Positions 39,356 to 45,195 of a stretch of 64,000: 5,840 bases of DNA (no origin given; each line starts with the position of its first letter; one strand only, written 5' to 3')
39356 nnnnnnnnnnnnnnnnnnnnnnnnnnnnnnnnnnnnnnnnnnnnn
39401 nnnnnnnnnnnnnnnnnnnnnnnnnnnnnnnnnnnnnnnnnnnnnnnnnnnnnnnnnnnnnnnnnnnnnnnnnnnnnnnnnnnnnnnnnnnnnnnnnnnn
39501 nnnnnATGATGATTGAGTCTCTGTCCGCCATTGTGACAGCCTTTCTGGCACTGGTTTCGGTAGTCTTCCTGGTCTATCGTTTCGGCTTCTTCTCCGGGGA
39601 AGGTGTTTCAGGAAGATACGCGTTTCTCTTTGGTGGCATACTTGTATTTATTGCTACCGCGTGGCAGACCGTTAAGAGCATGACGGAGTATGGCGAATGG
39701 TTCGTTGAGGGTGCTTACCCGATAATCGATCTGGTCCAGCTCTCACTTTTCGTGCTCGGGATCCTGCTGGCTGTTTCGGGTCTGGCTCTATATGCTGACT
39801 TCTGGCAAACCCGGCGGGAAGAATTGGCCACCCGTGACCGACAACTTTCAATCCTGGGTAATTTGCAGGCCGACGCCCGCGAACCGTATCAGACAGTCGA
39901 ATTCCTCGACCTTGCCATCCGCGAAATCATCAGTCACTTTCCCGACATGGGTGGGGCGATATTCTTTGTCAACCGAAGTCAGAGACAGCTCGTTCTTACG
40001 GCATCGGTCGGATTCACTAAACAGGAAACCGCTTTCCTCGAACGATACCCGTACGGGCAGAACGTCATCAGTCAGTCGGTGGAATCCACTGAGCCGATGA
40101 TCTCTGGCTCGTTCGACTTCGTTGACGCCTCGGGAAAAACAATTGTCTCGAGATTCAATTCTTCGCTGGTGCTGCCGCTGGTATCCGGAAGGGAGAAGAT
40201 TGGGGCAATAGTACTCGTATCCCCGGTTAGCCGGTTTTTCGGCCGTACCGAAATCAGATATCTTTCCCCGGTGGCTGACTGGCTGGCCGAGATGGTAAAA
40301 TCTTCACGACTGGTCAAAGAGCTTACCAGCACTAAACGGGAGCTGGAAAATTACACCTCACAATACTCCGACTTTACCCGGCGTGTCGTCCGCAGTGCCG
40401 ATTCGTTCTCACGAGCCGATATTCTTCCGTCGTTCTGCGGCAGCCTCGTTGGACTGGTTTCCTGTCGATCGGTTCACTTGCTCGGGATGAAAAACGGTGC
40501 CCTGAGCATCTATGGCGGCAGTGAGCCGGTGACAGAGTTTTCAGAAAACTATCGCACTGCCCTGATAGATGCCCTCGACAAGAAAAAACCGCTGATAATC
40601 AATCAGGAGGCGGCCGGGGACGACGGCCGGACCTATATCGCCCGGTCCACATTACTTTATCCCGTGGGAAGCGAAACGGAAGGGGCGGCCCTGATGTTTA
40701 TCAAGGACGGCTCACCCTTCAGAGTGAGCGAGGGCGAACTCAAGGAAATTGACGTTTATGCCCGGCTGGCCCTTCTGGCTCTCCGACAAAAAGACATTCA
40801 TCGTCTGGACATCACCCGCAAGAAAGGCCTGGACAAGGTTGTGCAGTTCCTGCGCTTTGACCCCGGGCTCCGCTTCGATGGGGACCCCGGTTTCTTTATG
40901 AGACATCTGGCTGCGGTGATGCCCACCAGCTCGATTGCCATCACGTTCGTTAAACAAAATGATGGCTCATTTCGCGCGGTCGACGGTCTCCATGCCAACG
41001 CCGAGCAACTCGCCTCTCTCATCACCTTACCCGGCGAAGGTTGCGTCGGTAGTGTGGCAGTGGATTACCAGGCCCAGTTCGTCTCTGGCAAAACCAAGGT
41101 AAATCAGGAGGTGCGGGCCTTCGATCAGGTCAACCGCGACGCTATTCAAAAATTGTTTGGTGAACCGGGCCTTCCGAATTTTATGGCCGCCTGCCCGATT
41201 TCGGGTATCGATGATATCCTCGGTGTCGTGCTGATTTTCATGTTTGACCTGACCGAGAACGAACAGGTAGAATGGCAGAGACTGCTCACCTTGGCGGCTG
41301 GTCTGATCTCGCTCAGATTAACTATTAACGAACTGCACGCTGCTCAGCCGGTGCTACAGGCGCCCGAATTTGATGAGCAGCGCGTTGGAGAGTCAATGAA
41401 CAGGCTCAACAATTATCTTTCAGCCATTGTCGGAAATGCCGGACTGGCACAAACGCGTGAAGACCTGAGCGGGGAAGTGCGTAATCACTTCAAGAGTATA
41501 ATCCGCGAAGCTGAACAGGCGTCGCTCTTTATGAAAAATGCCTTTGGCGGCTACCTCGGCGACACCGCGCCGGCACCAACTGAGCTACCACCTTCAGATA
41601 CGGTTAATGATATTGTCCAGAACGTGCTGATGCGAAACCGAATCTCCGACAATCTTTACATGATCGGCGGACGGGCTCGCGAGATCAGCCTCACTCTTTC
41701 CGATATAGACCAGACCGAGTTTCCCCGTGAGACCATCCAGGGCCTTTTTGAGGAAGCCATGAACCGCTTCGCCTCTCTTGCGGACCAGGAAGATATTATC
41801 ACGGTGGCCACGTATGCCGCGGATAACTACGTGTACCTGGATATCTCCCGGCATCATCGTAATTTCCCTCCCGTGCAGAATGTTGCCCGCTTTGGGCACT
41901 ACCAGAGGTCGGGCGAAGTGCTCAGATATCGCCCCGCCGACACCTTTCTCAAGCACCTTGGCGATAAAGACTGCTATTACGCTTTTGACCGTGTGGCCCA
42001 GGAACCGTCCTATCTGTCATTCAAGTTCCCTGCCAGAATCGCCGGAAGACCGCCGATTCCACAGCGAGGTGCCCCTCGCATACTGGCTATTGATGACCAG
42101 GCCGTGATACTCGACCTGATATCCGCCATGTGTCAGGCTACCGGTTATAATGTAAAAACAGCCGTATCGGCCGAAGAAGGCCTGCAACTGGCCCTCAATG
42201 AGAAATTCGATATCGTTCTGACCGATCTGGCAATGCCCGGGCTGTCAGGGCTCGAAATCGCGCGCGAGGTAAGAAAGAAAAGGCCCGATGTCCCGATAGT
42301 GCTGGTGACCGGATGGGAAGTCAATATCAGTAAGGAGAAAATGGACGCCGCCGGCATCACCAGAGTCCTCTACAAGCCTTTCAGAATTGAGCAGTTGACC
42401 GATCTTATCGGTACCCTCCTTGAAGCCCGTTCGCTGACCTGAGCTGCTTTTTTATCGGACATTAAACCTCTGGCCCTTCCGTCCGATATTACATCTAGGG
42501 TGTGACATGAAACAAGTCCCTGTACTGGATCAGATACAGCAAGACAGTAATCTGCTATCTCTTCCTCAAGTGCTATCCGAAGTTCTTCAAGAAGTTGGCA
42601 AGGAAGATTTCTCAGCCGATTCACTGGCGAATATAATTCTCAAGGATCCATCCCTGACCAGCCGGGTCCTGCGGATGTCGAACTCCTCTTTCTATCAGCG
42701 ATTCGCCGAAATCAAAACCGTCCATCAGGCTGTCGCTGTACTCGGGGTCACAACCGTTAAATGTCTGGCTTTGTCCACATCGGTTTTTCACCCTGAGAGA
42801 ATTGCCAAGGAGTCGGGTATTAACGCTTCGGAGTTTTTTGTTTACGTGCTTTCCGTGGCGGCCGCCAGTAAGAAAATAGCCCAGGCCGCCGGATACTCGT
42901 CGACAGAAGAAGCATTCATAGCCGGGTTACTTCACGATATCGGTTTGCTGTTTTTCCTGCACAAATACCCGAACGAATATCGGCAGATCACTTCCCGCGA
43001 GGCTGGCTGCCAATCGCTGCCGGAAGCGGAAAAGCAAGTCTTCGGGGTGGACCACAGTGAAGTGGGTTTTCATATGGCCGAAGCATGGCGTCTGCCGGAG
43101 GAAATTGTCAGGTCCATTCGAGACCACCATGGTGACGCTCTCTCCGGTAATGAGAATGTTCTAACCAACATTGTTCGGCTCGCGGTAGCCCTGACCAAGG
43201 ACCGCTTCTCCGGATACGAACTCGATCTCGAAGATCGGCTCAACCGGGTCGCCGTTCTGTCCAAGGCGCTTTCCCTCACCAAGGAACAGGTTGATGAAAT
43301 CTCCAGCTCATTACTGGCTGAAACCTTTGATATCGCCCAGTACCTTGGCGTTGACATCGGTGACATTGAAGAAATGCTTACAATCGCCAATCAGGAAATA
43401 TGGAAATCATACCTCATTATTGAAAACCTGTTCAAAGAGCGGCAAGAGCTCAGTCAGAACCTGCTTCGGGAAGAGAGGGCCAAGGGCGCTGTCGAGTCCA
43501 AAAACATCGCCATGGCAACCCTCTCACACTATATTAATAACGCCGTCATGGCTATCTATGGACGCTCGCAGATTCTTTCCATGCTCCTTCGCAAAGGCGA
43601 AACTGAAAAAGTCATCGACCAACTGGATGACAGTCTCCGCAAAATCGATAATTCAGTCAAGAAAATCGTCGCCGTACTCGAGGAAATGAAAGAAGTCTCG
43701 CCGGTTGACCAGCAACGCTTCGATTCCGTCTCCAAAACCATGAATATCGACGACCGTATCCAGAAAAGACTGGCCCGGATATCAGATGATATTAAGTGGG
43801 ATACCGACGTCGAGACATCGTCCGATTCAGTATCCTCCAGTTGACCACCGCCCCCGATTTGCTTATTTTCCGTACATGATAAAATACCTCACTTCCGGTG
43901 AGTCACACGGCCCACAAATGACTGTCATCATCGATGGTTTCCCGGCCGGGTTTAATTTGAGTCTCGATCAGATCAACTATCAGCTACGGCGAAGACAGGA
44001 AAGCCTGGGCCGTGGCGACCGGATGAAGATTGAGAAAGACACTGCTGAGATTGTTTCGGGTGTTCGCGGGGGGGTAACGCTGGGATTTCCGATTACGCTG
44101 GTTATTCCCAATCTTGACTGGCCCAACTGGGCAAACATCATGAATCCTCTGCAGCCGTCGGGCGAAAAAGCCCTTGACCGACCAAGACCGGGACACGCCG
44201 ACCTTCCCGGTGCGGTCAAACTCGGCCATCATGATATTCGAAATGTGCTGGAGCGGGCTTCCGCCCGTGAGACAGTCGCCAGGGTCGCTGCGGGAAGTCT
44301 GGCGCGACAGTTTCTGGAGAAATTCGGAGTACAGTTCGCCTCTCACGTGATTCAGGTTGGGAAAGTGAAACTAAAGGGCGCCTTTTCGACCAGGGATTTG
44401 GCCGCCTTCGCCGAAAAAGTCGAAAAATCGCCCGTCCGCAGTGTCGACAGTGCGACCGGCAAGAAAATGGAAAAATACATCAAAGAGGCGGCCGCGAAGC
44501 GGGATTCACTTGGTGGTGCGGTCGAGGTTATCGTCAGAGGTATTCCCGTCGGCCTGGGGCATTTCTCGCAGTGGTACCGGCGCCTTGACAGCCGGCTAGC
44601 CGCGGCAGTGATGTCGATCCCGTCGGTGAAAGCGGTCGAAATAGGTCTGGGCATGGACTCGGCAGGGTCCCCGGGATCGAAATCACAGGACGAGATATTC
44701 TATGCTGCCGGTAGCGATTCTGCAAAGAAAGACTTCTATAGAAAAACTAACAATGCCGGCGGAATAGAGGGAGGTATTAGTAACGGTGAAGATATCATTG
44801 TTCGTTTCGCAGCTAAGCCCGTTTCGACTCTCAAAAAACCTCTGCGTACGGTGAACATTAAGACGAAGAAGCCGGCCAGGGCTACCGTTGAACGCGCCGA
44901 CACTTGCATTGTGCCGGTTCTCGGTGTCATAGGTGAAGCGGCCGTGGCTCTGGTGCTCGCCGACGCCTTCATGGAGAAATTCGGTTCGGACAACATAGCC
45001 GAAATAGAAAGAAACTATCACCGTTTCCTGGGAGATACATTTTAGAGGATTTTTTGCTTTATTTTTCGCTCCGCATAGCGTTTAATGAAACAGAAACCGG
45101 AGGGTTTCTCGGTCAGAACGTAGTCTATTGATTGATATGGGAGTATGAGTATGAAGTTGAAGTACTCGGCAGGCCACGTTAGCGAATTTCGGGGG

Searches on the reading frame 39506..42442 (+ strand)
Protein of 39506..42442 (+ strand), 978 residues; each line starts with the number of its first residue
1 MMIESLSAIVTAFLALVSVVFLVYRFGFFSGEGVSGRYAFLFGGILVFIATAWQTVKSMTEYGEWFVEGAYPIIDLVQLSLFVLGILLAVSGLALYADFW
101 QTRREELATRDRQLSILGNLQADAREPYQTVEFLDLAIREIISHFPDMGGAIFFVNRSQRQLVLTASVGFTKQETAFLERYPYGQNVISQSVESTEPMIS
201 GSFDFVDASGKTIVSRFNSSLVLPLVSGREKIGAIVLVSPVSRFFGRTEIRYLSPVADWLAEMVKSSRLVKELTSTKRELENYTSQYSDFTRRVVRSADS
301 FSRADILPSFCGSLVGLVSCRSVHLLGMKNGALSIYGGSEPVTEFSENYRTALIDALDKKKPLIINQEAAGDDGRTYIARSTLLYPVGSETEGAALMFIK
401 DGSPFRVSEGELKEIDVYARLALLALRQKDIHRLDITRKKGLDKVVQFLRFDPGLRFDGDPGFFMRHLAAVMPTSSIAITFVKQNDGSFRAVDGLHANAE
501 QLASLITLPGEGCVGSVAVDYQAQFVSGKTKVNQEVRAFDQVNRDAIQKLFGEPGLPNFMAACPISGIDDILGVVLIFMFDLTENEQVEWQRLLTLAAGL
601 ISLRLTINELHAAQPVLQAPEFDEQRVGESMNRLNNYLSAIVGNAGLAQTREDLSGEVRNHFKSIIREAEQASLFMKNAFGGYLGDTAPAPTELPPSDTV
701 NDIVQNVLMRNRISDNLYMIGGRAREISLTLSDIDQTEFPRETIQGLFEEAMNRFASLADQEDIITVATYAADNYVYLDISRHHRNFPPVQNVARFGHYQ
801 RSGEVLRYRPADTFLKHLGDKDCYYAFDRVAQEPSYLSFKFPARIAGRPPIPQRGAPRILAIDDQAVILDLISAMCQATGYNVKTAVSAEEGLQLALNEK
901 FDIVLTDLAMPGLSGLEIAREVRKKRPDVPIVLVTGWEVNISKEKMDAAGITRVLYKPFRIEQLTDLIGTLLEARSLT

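Call 11: search_protein_families(library=pfam, proteins=[window:39506-42442:+], max_evalue=0.01)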
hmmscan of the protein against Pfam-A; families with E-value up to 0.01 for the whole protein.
window:39506-42442:+ (978 aa): 5 families
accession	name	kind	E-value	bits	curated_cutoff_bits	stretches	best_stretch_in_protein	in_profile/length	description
PF00072.30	Response_reg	-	1.3e-22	80.5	30.2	1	859-968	1-110/111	Response regulator receiver domain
PF13185.12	GAF_2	-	1.6e-07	32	28.6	1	132-261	6-132/136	GAF domain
PF13492.12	GAF_3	-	1.8e-06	28.8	27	1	147-262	19-125/129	GAF domain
PF01590.32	GAF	-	3.6e-05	24.8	22.4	0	132-261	4-130/133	GAF domain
PF15714.11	SpoVT_C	-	0.0099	16.4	27.5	0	215-261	77-124/128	Stage V sporulation protein T C-terminal, transcription factor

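Call 12: search_protein_families(library=padloc, proteins=[window:39506-42442:+], max_evalue=0.001)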
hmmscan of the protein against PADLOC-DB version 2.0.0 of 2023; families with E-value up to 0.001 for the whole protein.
window:39506-42442:+ (978 aa): 1 family
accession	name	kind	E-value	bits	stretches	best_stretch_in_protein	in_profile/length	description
PDLC00405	SduA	-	4.1e-05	21.3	1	853-916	3-66/323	DUF4263 domain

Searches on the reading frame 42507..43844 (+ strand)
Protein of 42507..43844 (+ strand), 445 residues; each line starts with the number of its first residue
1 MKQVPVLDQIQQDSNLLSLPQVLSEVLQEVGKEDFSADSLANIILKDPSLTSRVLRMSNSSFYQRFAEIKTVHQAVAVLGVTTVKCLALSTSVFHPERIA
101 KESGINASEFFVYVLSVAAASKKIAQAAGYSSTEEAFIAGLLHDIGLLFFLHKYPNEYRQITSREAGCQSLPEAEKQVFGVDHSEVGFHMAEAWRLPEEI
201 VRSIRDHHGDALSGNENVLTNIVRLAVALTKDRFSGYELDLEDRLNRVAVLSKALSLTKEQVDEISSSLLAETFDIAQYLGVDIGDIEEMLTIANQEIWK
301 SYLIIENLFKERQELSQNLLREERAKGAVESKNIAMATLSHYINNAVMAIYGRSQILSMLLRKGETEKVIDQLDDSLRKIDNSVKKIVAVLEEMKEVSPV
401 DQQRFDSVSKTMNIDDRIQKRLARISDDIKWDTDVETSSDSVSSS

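Call 11: search_protein_families(library=pfam, proteins=[window:42507-43844:+], max_evalue=0.01)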
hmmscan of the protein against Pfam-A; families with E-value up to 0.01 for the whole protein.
window:42507-43844:+ (445 aa): 3 families
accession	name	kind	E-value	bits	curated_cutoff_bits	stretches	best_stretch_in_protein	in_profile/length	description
PF08668.18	HDOD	-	2.3e-55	187.6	22.9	1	17-208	2-194/196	HDOD domain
PF01966.28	HD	-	1.4e-07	32.2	22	1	115-213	6-91/116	HD domain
PF00512.31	HisKA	-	0.00025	21.5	26.9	1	334-400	4-63/66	His Kinase A (phospho-acceptor) domain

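Call 12: search_protein_families(library=padloc, proteins=[window:42507-43844:+], max_evalue=0.001)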
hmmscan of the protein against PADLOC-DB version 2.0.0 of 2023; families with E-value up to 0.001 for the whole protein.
window:42507-43844:+ (445 aa): 2 families
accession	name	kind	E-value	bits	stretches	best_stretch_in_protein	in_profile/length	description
PDLC01765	Cas3c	-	0.00013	19.1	1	112-217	25-98/612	-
PDLC03859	LmuB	-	0.00086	16.6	1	241-436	312-506/611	-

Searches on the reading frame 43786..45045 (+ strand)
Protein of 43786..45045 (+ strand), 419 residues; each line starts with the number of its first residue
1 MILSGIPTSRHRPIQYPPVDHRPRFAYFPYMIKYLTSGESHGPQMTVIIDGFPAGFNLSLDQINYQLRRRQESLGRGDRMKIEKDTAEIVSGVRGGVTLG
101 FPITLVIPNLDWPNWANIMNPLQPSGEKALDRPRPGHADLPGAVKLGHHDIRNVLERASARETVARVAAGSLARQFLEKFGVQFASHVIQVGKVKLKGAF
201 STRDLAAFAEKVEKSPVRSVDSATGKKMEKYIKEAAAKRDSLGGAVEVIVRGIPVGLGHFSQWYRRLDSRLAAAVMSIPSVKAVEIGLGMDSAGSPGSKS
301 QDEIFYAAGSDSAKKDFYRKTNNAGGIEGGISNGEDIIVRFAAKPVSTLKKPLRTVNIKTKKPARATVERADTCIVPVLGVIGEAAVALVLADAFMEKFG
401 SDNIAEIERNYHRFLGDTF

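Call 66: search_protein_families(library=pfam, proteins=[window:43786-45045:+], max_evalue=0.00001)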
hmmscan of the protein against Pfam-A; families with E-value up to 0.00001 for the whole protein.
window:43786-45045:+ (419 aa): 1 family
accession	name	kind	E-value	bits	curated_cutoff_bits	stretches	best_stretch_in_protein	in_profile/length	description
PF01264.26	Chorismate_synt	-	2.6e-115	385.1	27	1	33-396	2-327/327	Chorismate synthase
